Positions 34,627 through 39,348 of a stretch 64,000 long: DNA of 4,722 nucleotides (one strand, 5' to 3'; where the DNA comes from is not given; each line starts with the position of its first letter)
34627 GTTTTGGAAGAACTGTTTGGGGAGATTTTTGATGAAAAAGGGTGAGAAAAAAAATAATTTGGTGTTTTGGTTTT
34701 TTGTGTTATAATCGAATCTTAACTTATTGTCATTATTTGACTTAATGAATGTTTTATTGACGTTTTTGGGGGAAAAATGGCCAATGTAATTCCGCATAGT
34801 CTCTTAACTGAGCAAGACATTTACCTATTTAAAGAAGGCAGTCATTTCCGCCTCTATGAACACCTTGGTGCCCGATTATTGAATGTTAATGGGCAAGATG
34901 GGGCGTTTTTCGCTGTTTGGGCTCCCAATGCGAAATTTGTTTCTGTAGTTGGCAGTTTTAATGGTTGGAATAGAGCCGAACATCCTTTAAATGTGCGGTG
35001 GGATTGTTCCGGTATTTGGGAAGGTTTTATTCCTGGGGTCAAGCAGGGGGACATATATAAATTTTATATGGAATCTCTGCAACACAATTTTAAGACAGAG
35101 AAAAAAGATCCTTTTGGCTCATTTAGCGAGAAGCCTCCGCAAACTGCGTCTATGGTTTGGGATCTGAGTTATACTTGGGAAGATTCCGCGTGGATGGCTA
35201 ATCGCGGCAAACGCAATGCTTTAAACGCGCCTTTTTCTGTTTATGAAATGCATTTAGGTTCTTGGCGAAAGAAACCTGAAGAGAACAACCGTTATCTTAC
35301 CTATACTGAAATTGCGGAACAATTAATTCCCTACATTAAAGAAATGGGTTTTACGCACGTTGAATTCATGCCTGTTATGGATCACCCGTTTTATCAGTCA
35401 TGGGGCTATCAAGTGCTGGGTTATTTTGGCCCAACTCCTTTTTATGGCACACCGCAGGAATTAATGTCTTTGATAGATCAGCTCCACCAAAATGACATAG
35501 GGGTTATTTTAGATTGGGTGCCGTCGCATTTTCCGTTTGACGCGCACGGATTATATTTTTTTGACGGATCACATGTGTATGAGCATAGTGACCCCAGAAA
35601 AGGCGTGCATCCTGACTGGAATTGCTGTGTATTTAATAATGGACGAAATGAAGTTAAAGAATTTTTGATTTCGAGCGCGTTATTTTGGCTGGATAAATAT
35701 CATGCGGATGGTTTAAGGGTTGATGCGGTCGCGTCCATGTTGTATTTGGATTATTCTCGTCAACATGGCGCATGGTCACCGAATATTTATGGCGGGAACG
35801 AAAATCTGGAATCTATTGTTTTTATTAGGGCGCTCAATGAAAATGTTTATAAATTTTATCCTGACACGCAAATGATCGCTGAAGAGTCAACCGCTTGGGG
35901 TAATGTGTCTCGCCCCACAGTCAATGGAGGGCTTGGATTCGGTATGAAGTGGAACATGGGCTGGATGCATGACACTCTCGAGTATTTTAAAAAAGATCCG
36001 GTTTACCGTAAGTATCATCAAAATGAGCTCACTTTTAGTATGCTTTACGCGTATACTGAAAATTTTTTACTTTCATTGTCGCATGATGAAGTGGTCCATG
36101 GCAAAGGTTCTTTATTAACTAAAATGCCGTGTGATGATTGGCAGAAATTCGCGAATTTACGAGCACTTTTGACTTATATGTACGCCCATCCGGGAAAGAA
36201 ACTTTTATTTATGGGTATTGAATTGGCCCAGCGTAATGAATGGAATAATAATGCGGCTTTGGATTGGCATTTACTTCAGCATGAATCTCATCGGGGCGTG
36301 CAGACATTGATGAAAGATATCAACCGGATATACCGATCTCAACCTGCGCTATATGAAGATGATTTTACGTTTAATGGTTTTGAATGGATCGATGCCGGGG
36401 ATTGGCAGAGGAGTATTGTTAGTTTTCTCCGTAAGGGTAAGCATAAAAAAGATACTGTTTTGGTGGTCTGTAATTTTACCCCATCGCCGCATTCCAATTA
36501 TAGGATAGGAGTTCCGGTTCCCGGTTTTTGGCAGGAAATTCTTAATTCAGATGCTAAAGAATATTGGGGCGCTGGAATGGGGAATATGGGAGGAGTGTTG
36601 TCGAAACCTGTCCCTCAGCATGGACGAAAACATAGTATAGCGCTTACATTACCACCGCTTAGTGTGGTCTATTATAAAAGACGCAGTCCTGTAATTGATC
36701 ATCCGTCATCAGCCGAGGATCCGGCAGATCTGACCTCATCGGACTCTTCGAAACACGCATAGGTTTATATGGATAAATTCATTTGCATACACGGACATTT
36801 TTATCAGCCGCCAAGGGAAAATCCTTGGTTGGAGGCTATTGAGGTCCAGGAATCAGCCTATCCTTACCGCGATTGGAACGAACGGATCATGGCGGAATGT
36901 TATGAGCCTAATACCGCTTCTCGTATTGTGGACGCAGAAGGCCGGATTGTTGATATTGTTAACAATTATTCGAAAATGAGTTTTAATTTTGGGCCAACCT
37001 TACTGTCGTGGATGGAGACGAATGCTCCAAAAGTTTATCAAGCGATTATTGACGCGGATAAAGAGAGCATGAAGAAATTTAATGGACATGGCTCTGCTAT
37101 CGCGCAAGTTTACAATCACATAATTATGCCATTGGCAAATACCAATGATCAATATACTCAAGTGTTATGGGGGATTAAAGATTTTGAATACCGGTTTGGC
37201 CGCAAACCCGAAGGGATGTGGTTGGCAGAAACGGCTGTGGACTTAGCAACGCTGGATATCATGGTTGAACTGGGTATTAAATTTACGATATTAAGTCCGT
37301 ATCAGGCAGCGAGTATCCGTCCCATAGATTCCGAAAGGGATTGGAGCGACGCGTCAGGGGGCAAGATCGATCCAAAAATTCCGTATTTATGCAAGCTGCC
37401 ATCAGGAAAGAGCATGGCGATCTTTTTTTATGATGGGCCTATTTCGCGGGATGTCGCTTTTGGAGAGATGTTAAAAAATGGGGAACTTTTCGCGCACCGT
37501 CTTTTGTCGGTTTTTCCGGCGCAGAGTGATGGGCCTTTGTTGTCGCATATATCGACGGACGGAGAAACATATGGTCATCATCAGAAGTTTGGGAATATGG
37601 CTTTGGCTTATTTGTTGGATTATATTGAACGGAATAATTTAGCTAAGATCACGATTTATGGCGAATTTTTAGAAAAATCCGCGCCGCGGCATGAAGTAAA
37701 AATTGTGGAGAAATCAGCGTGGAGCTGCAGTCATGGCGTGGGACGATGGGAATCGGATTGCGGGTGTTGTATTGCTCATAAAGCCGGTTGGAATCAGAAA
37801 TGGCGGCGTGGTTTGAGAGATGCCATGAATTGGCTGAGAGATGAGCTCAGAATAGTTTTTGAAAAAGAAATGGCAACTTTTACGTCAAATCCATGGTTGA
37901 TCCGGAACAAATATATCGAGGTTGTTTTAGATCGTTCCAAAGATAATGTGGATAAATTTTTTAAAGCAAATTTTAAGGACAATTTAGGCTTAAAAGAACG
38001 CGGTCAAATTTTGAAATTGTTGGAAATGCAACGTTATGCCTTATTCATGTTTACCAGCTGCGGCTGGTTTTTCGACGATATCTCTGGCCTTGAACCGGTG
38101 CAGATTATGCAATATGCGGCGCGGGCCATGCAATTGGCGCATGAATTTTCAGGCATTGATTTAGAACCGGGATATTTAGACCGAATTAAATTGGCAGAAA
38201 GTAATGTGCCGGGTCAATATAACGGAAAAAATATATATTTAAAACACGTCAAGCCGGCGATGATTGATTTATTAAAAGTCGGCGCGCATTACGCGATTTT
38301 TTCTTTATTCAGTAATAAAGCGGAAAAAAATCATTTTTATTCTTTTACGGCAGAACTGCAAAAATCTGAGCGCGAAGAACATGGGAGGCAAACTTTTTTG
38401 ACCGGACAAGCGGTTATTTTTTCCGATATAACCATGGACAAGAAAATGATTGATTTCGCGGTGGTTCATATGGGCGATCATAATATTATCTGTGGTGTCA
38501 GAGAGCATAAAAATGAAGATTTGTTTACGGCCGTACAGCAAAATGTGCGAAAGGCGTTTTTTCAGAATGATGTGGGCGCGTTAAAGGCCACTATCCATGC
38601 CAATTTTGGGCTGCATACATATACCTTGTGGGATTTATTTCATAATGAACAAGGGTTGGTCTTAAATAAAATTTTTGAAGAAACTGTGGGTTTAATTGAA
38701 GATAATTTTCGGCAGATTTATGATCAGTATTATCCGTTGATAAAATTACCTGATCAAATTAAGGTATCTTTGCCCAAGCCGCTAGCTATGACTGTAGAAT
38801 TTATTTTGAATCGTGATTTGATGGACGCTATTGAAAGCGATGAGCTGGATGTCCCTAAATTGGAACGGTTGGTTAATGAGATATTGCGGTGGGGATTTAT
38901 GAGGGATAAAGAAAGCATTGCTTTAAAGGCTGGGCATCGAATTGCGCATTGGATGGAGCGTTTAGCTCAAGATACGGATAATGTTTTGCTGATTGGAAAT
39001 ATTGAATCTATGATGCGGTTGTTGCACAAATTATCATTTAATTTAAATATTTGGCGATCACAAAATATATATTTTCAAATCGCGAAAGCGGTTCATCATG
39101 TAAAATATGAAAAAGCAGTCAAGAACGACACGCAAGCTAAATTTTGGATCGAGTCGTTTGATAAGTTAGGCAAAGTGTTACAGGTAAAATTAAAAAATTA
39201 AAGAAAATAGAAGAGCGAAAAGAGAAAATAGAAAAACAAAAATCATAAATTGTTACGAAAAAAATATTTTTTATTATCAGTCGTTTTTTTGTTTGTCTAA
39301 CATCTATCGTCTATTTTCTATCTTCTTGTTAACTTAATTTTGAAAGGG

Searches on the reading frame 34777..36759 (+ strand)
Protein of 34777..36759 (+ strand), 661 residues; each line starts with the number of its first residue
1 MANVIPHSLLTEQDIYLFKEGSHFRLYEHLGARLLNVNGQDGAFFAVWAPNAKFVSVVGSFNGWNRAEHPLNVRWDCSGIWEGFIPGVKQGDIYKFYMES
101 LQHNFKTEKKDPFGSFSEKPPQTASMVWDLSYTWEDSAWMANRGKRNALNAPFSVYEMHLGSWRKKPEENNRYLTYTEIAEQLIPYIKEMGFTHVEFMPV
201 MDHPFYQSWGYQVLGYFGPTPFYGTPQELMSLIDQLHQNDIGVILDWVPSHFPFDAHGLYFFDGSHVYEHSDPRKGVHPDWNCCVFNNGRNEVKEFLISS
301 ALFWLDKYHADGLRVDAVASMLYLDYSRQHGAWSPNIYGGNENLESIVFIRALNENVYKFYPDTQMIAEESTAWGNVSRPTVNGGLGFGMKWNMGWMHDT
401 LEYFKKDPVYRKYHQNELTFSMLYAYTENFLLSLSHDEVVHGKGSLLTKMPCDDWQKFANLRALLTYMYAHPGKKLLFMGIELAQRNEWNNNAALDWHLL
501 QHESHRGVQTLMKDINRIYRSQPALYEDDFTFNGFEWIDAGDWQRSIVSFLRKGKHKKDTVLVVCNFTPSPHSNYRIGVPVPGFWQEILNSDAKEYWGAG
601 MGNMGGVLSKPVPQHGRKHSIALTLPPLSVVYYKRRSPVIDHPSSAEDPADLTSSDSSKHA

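Call 67: search_protein_families(library=pfam, proteins=[window:34777-36759:+], max_evalue=0.0001)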
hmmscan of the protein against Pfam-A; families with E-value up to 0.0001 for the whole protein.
window:34777-36759:+ (661 aa): 3 families
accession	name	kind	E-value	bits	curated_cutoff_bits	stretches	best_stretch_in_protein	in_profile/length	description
PF02806.24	Alpha-amylase_C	-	2.1e-26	92.5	21.2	1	537-635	1-94/95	Alpha amylase, C-terminal all-beta domain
PF00128.31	Alpha-amylase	-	5.7e-17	62.5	22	1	184-252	25-92/446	Alpha amylase, catalytic domain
PF02922.24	CBM_48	-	4.6e-15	56.1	22.4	1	31-113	3-82/83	Carbohydrate-binding module 48 (Isoamylase N-terminal domain)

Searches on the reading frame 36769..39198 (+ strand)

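Call 52: search_protein_families(library=pfam, proteins=[window:36769-39198:+], max_evalue=0.0001)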
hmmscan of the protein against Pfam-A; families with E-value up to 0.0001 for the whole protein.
window:36769-39198:+ (810 aa): 2 families
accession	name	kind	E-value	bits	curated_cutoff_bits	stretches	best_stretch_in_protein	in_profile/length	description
PF12055.13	DUF3536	-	2.9e-103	345.6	25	1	341-624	1-284/284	Domain of unknown function (DUF3536)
PF03065.20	Glyco_hydro_57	-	1.1e-17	64.7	21.2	1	70-311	71-289/291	Glycosyl hydrolase family 57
